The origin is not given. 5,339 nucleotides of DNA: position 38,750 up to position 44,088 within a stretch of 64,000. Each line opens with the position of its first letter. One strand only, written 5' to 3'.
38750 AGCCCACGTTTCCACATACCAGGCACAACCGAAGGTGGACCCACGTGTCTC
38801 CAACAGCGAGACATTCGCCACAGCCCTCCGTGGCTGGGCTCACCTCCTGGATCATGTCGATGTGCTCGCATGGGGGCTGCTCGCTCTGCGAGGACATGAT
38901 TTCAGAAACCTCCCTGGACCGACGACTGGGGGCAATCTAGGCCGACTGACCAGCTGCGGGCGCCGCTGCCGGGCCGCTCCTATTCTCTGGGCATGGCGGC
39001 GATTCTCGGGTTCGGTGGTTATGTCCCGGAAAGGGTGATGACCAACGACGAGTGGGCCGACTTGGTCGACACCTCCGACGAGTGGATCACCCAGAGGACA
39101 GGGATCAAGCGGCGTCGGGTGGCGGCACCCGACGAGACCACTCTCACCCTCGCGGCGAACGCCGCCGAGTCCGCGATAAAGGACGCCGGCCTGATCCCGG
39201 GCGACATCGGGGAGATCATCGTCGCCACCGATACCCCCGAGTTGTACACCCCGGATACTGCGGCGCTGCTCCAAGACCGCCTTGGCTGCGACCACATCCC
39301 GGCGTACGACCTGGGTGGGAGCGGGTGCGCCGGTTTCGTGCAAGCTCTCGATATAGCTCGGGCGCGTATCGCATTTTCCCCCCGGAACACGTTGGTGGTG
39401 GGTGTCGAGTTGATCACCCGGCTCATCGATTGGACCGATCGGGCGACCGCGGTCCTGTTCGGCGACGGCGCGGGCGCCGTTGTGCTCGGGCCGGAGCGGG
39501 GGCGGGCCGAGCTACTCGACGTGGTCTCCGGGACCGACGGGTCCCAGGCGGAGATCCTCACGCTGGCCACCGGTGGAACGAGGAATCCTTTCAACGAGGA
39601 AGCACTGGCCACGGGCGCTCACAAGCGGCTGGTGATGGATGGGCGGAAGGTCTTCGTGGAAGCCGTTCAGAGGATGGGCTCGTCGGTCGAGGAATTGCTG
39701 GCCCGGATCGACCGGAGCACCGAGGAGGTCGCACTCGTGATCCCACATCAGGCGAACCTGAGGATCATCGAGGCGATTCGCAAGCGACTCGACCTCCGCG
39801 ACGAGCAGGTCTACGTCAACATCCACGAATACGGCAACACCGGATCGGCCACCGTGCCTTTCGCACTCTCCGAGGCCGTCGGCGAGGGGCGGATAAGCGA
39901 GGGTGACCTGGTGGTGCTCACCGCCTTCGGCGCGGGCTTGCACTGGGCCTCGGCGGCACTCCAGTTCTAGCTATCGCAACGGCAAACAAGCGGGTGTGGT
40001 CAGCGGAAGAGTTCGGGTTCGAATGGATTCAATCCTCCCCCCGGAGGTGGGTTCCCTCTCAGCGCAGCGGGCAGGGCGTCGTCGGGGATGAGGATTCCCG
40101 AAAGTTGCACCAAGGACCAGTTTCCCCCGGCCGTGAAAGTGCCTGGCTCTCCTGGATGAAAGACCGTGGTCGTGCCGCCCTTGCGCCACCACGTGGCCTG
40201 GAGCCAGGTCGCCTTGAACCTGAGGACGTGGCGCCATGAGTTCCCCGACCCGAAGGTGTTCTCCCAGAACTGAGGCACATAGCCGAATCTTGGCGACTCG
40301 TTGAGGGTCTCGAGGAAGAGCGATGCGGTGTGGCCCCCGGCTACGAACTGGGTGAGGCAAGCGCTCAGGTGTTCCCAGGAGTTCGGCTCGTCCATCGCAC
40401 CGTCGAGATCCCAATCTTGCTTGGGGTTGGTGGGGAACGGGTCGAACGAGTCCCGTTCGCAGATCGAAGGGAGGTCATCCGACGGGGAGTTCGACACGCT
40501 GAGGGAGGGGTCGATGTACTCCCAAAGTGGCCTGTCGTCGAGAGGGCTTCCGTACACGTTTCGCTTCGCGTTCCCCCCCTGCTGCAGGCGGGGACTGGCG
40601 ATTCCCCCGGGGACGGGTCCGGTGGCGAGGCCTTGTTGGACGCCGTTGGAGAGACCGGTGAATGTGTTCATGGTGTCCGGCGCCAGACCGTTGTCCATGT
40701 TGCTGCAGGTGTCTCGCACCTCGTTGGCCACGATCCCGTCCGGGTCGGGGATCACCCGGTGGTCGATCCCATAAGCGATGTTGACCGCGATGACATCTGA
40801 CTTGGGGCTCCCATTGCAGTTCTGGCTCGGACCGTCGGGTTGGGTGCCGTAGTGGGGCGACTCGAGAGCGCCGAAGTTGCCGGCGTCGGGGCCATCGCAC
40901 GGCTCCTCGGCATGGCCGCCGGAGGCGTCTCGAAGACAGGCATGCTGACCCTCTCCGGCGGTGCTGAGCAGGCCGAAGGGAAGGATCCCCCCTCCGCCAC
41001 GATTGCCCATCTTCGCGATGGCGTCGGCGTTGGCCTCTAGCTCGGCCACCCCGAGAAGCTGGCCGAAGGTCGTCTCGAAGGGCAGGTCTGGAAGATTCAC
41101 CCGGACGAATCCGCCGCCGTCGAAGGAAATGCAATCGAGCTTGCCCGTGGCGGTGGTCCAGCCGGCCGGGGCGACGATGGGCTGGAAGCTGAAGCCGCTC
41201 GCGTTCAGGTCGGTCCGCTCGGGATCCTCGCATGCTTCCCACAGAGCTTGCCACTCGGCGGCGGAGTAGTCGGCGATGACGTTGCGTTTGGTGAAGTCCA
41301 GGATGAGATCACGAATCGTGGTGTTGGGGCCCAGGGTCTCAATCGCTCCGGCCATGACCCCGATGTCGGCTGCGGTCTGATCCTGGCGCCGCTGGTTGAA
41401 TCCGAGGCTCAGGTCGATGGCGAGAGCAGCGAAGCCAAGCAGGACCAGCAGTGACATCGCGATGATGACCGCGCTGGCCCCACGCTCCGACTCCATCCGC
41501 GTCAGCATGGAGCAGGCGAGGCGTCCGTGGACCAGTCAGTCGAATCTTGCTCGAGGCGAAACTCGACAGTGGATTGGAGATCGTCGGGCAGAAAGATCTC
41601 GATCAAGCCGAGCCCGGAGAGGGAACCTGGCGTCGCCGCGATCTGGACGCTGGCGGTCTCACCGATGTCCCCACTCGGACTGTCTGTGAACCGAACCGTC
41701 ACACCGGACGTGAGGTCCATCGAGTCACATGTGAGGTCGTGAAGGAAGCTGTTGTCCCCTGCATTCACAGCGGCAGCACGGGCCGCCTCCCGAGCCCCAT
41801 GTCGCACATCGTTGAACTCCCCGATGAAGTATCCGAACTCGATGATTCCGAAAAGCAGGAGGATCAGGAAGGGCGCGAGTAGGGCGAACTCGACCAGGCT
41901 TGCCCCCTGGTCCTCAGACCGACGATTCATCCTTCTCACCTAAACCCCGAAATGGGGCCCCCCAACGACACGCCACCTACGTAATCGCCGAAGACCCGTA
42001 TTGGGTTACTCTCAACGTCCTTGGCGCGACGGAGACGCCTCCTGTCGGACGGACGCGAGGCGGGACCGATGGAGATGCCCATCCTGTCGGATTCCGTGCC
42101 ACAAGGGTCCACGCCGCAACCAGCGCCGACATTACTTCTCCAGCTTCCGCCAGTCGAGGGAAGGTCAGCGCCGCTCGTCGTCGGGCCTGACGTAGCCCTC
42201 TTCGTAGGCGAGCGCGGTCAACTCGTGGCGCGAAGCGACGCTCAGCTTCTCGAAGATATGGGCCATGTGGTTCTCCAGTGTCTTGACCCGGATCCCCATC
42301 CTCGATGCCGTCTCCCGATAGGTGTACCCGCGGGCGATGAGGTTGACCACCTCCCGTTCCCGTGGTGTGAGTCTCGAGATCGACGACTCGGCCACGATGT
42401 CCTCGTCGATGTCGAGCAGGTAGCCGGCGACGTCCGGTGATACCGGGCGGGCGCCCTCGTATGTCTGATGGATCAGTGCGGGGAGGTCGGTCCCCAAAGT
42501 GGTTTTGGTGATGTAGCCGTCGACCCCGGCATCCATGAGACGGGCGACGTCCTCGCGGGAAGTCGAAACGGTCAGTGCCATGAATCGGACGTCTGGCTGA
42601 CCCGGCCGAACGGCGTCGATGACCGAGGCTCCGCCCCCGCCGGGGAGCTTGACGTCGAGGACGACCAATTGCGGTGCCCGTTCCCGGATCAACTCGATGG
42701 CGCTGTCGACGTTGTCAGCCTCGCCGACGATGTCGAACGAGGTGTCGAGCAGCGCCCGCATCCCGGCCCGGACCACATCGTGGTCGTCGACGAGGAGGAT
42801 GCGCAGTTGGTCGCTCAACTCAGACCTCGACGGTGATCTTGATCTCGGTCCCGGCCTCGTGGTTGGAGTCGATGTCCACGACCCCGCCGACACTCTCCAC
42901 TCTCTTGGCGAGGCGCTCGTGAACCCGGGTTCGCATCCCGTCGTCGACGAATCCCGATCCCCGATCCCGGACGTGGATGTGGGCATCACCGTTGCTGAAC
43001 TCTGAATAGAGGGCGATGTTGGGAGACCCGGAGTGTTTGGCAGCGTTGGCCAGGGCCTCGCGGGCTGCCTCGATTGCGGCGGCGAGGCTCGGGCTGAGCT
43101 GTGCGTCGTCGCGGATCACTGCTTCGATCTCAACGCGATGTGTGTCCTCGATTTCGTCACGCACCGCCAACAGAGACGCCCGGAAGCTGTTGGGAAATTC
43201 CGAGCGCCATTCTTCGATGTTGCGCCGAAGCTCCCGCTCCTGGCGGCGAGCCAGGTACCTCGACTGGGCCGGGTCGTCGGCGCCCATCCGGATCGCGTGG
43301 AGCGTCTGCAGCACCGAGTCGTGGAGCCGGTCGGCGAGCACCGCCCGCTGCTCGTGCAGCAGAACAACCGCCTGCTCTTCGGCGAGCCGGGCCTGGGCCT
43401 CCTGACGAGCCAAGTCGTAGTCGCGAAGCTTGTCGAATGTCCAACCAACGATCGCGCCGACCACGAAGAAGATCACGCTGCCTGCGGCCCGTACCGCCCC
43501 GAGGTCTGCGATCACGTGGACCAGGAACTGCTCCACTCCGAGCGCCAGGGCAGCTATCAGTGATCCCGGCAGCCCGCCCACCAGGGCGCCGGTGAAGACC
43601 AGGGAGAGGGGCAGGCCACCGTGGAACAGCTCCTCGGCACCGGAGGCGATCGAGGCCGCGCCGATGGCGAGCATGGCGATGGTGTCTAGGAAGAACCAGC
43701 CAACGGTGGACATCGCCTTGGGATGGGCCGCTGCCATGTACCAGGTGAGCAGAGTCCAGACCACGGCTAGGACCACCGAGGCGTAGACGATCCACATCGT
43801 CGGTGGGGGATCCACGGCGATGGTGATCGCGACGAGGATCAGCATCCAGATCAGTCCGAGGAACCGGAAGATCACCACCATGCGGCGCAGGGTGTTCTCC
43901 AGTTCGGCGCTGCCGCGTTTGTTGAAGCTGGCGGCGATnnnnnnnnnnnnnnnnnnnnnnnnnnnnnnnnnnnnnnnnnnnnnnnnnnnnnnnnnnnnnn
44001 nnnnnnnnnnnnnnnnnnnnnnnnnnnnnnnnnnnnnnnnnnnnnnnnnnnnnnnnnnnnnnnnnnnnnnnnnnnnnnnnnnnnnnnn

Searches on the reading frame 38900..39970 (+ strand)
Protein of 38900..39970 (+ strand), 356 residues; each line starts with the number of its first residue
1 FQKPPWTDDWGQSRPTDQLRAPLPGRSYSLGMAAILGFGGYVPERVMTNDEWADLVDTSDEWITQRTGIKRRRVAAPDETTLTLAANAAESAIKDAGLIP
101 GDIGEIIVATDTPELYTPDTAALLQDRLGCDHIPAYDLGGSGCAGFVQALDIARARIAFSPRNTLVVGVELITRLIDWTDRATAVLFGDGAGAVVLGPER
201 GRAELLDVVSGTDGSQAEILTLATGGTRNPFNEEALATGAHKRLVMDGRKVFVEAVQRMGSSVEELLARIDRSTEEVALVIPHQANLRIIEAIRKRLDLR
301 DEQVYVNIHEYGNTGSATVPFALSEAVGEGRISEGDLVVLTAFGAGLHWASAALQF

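Call 77: search_protein_families(library=pfam, proteins=[window:38900-39970:+], max_evalue=0.001)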
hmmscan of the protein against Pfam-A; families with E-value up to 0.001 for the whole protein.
window:38900-39970:+ (356 aa): 4 families
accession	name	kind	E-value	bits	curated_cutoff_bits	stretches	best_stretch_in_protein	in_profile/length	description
PF08541.16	ACP_syn_III_C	-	1.3e-31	109.1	26.6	1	269-355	3-89/90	3-Oxoacyl-[acyl-carrier-protein (ACP)] synthase III C terminal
PF08545.16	ACP_syn_III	-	1.5e-20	73.3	24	1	142-214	6-80/80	3-Oxoacyl-[acyl-carrier-protein (ACP)] synthase III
PF00195.25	Chal_sti_synt_N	-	0.0001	22.3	27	0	74-198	92-223/225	Chalcone and stilbene synthases, N-terminal domain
PF08392.18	FAE1_CUT1_RppA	-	0.00024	21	27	1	75-197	78-204/290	FAE1/Type III polyketide synthase-like protein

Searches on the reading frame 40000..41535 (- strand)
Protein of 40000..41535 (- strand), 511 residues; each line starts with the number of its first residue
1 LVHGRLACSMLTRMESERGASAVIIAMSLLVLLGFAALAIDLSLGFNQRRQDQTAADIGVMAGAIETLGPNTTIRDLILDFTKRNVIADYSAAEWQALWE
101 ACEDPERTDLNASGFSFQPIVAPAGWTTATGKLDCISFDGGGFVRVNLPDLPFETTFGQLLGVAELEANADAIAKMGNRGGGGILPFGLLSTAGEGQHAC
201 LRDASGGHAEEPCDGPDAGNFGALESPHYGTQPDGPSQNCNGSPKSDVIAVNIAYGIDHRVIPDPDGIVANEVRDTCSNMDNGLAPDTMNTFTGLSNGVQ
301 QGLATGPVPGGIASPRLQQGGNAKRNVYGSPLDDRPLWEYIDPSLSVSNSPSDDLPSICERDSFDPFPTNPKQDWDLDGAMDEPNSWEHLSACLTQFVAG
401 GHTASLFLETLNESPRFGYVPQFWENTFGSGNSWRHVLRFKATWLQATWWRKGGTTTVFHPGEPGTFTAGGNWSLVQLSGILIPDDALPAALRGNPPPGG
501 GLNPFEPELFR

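Call 77: search_protein_families(library=pfam, proteins=[window:40000-41535:-], max_evalue=0.001)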
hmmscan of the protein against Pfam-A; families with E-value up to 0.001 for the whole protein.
window:40000-41535:- (511 aa): 1 family
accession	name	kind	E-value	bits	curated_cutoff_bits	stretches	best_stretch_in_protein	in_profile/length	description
PF13400.11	Tad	-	0.00082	20.1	22.3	0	19-64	1-45/47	Putative Flp pilus-assembly TadE/G-like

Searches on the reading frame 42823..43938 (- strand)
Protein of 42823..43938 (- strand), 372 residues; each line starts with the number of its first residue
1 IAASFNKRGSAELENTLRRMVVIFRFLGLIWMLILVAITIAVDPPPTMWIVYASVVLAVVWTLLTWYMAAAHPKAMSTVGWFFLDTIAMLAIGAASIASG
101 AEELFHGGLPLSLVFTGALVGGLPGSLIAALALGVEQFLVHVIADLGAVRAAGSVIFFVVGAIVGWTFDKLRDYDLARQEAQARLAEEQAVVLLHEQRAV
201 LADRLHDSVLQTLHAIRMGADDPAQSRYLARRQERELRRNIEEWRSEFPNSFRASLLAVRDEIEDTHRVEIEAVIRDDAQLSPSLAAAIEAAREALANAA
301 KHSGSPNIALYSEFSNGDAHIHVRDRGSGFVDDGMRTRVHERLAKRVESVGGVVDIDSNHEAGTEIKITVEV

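Call 77: search_protein_families(library=pfam, proteins=[window:42823-43938:-], max_evalue=0.001)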
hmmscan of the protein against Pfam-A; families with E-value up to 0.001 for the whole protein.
window:42823-43938:- (372 aa): 1 family
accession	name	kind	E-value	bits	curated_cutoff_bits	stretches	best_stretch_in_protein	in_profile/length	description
PF02518.31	HATPase_c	-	0.00065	20.6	26.4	0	290-370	8-107/111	Histidine kinase-, DNA gyrase B-, and HSP90-like ATPase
